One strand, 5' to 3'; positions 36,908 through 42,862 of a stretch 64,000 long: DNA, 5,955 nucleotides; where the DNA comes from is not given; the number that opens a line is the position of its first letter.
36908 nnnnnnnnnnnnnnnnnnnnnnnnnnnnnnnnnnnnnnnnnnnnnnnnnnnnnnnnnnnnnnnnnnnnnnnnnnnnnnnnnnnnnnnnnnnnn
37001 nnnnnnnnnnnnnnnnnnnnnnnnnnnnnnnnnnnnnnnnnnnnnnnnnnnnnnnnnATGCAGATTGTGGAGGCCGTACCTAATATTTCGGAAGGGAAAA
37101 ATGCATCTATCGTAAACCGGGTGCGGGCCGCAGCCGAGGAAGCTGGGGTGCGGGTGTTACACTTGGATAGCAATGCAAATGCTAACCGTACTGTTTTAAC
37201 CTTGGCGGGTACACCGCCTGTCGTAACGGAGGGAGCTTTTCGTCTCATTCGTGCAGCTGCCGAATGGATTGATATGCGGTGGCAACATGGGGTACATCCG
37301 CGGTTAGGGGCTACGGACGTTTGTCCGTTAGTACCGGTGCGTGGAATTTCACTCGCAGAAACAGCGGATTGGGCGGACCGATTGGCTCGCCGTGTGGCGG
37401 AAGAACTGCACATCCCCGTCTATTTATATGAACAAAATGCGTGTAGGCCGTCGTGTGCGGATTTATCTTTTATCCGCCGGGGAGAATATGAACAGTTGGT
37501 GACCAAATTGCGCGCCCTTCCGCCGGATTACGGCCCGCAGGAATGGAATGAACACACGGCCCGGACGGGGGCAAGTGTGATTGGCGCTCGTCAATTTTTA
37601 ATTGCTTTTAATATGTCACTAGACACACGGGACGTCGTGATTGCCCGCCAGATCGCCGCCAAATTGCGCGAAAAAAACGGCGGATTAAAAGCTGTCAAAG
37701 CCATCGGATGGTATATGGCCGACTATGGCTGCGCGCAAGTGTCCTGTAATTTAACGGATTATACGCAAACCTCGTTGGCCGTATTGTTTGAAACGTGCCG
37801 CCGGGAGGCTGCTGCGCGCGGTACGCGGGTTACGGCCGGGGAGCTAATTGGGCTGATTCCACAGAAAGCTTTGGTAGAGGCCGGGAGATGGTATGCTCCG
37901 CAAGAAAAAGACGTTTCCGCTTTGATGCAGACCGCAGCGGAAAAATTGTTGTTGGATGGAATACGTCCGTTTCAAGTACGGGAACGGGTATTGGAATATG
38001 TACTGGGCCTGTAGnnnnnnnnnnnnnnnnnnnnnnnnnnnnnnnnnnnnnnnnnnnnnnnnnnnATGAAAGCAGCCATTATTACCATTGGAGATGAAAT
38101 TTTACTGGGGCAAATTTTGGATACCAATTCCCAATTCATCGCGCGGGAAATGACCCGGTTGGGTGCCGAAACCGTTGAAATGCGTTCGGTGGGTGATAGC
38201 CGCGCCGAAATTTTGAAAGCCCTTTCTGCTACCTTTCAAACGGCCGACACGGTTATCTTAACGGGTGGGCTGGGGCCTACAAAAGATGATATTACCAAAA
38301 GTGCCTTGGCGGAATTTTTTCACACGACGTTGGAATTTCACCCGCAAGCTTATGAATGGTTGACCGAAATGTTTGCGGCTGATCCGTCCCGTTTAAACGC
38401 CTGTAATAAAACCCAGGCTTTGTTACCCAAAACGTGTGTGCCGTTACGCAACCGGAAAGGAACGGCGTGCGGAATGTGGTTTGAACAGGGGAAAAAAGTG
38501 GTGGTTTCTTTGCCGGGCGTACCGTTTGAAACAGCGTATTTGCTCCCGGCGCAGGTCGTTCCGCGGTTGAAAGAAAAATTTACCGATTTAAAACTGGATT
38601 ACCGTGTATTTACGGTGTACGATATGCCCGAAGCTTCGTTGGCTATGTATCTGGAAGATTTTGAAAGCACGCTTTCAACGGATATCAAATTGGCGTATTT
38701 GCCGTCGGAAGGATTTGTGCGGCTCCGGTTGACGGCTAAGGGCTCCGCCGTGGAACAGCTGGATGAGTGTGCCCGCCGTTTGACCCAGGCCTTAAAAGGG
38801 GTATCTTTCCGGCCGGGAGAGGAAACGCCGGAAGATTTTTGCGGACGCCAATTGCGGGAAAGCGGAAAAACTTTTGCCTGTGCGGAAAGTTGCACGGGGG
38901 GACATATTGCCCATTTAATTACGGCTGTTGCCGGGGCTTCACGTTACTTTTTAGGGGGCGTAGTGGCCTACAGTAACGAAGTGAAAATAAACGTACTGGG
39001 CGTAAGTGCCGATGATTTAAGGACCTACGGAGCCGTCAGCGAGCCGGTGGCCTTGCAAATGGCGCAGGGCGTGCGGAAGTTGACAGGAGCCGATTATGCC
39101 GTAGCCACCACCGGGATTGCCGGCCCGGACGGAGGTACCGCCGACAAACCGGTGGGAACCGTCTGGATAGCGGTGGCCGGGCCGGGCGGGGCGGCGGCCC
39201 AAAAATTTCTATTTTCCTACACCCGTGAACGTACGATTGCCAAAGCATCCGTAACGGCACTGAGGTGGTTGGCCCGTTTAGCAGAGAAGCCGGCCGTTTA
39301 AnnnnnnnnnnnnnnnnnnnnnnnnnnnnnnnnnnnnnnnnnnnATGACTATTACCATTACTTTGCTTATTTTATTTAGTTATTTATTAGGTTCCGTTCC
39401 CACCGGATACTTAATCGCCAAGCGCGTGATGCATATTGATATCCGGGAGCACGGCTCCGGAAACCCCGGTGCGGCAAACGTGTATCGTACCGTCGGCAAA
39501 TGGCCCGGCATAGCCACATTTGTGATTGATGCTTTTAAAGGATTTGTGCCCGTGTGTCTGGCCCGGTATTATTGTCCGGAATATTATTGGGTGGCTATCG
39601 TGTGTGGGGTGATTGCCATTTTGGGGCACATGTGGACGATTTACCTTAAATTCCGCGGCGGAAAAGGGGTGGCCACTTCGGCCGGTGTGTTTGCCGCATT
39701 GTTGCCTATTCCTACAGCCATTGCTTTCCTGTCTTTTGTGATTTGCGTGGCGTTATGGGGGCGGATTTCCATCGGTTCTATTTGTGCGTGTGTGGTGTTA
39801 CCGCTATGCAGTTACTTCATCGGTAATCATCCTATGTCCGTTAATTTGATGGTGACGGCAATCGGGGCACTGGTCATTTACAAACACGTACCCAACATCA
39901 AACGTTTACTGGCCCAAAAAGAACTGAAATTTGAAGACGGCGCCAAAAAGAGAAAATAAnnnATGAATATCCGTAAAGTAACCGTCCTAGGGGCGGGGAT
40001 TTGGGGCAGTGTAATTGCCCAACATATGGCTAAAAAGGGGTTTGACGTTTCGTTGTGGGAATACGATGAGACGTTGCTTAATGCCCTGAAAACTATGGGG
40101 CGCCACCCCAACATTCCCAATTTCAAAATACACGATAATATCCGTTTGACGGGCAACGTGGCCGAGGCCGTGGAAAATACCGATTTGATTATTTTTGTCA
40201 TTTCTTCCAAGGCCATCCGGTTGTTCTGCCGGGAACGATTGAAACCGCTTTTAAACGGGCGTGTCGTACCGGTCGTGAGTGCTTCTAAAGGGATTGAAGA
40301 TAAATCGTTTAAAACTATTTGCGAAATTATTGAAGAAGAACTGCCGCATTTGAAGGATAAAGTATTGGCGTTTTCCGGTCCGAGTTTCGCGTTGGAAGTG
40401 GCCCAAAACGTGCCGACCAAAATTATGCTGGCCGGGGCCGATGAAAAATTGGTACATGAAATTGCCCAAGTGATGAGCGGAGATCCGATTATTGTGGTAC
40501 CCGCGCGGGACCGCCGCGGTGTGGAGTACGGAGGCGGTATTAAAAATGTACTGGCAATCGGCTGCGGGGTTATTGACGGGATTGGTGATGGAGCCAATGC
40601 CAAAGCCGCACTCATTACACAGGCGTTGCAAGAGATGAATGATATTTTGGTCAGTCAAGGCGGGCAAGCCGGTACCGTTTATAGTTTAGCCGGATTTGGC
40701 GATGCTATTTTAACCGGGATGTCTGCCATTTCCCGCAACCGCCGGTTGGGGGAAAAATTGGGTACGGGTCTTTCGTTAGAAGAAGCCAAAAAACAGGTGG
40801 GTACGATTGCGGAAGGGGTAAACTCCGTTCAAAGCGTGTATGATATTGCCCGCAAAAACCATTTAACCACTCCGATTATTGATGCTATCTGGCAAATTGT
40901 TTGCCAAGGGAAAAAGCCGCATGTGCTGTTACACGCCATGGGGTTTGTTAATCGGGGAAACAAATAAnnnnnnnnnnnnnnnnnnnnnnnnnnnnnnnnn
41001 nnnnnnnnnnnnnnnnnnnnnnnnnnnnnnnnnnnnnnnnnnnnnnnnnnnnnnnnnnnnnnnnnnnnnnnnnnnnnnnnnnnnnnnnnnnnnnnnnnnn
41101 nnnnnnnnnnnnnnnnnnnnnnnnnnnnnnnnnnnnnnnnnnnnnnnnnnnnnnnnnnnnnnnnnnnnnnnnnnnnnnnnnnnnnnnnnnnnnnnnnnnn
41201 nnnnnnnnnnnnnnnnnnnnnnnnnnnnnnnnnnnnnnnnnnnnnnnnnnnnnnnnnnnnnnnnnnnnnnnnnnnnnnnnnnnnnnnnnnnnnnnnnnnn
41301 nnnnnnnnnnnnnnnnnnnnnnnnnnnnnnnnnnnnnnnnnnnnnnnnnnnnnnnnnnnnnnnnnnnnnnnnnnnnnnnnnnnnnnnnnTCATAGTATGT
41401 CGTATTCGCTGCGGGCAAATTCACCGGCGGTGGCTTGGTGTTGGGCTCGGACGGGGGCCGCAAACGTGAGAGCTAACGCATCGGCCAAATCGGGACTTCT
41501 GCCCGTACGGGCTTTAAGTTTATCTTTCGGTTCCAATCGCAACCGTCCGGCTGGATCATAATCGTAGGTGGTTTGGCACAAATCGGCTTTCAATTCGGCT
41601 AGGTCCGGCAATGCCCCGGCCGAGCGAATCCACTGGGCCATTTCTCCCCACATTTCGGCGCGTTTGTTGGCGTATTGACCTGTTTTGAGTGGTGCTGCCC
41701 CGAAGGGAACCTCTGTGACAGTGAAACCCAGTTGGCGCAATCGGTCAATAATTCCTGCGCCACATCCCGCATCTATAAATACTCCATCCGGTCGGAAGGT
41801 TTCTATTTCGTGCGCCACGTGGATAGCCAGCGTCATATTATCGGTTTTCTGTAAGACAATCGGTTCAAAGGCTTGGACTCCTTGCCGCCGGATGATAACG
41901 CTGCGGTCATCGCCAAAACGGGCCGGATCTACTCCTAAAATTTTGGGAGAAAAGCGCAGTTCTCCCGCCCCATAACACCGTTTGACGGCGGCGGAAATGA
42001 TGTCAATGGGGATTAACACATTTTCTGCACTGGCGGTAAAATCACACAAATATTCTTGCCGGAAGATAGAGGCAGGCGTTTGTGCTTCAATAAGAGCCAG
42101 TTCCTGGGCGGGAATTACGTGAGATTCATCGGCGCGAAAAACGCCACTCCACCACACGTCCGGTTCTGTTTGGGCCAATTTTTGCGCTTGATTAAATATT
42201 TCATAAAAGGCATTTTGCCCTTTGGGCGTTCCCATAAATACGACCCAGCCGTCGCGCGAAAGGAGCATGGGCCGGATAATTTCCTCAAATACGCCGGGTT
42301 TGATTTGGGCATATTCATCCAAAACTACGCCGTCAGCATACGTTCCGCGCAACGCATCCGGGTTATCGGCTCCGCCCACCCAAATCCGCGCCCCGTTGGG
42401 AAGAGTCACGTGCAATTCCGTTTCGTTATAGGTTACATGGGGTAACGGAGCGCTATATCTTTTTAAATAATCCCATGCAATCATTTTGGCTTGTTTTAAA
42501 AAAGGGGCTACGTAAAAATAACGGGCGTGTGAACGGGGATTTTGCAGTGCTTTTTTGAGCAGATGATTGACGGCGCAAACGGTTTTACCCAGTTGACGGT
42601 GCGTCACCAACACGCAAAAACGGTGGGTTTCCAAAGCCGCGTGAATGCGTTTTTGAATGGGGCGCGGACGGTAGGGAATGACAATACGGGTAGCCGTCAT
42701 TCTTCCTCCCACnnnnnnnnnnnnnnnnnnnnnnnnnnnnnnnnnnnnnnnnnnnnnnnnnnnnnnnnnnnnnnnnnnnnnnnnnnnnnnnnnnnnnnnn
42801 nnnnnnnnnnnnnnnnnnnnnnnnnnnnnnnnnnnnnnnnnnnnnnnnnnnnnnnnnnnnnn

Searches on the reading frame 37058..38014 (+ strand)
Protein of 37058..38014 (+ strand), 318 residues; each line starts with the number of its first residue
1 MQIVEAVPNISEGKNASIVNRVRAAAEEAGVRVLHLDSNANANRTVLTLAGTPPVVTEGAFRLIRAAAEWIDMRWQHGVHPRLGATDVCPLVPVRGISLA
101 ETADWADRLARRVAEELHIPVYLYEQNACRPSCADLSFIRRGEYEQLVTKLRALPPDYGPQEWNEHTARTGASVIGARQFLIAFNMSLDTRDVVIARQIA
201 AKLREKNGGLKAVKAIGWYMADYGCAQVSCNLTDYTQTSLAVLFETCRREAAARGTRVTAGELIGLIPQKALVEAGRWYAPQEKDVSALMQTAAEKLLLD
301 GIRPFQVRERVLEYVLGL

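Call 72: search_protein_families(library=pfam, proteins=[window:37058-38014:+], max_evalue=0.0001)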
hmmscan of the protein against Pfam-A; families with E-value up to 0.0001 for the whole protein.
window:37058-38014:+ (318 aa): 2 families
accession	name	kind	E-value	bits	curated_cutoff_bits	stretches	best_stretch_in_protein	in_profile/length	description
PF07837.17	FTCD_N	-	1.6e-54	184.7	27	1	3-178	1-176/176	Formiminotransferase domain, N-terminal subdomain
PF02971.19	FTCD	-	1.1e-36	126.3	24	1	180-314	1-145/145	Formiminotransferase domain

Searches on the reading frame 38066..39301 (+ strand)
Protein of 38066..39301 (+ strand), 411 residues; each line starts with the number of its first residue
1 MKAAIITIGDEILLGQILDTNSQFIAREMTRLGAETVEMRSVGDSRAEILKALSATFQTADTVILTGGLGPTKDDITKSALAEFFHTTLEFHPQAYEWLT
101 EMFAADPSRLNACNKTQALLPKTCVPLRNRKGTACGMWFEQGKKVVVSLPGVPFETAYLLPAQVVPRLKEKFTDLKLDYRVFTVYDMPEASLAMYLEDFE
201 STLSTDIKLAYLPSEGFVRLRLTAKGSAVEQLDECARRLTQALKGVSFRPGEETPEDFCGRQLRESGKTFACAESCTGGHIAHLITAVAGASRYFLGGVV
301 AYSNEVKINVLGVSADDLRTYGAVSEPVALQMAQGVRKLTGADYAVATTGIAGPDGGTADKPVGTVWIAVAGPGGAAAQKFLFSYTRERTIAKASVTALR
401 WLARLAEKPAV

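Call 72: search_protein_families(library=pfam, proteins=[window:38066-39301:+], max_evalue=0.0001)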
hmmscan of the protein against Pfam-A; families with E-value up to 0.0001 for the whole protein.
window:38066-39301:+ (411 aa): 3 families
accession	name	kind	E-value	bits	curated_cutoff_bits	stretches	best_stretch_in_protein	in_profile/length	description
PF02464.23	CinA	-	2.1e-56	190.3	23.5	1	256-404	5-153/155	Competence-damaged protein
PF00994.29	MoCF_biosynth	-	1.4e-33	116.1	26.6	1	4-169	1-143/144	Probable molybdopterin binding domain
PF18146.6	CinA_KH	-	7.2e-08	32.8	27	1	180-244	2-64/73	Damage-inducible protein CinA KH domain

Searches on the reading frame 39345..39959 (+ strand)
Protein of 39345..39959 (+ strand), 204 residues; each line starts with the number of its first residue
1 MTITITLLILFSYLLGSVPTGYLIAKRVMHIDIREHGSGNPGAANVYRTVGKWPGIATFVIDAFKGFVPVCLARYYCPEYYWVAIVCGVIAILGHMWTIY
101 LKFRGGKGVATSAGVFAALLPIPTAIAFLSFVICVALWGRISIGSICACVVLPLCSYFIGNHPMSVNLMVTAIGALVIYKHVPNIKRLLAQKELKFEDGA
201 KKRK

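Call 72: search_protein_families(library=pfam, proteins=[window:39345-39959:+], max_evalue=0.0001)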
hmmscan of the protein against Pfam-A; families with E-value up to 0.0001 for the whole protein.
window:39345-39959:+ (204 aa): 1 family
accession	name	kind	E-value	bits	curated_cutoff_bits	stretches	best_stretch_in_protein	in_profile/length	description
PF02660.20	G3P_acyltransf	-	2.5e-54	184.2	24.1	1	12-188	2-164/164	Glycerol-3-phosphate acyltransferase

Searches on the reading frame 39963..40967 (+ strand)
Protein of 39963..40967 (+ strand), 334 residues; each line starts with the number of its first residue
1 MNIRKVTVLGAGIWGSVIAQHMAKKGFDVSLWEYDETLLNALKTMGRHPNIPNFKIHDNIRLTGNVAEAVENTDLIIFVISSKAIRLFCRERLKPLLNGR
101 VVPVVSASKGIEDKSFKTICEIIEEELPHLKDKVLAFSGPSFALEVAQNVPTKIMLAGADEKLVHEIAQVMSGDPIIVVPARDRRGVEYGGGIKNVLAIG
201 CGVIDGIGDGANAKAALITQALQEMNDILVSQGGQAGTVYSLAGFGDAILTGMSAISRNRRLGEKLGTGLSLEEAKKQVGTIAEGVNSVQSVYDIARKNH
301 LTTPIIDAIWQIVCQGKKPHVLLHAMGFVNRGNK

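Call 72: search_protein_families(library=pfam, proteins=[window:39963-40967:+], max_evalue=0.0001)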
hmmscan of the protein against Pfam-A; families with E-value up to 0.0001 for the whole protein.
window:39963-40967:+ (334 aa): 6 families
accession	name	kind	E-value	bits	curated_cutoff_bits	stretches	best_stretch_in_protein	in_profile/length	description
PF07479.19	NAD_Gly3P_dh_C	-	2.3e-43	148.3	25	1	183-322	1-140/142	NAD-dependent glycerol-3-phosphate dehydrogenase C-terminus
PF01210.29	NAD_Gly3P_dh_N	-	2.4e-38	132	23.1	1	5-163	1-157/158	NAD-dependent glycerol-3-phosphate dehydrogenase N-terminus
PF20618.3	GPD_NAD_C_bact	-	4.5e-19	69.2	27.6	1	243-309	1-66/66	Bacterial GPD, NAD-dependent C-terminal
PF03446.21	NAD_binding_2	-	5.8e-06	26.9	21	1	5-84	1-67/161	NAD binding domain of 6-phosphogluconate dehydrogenase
PF02558.23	ApbA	-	1.2e-05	25.5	22.2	1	6-111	1-103/150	Ketopantoate reductase PanE/ApbA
PF02737.24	3HCDH_N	-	2.4e-05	24.7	22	1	5-44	1-40/180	3-hydroxyacyl-CoA dehydrogenase, NAD binding domain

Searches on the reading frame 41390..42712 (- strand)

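Call 72: search_protein_families(library=pfam, proteins=[window:41390-42712:-], max_evalue=0.0001)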
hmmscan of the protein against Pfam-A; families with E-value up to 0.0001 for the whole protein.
window:41390-42712:- (440 aa): 1 family
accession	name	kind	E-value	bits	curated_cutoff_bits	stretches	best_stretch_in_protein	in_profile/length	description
PF03237.21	Terminase_6N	-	1.5e-11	44.8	22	1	39-230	6-205/215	Terminase large subunit, T4likevirus-type, N-terminal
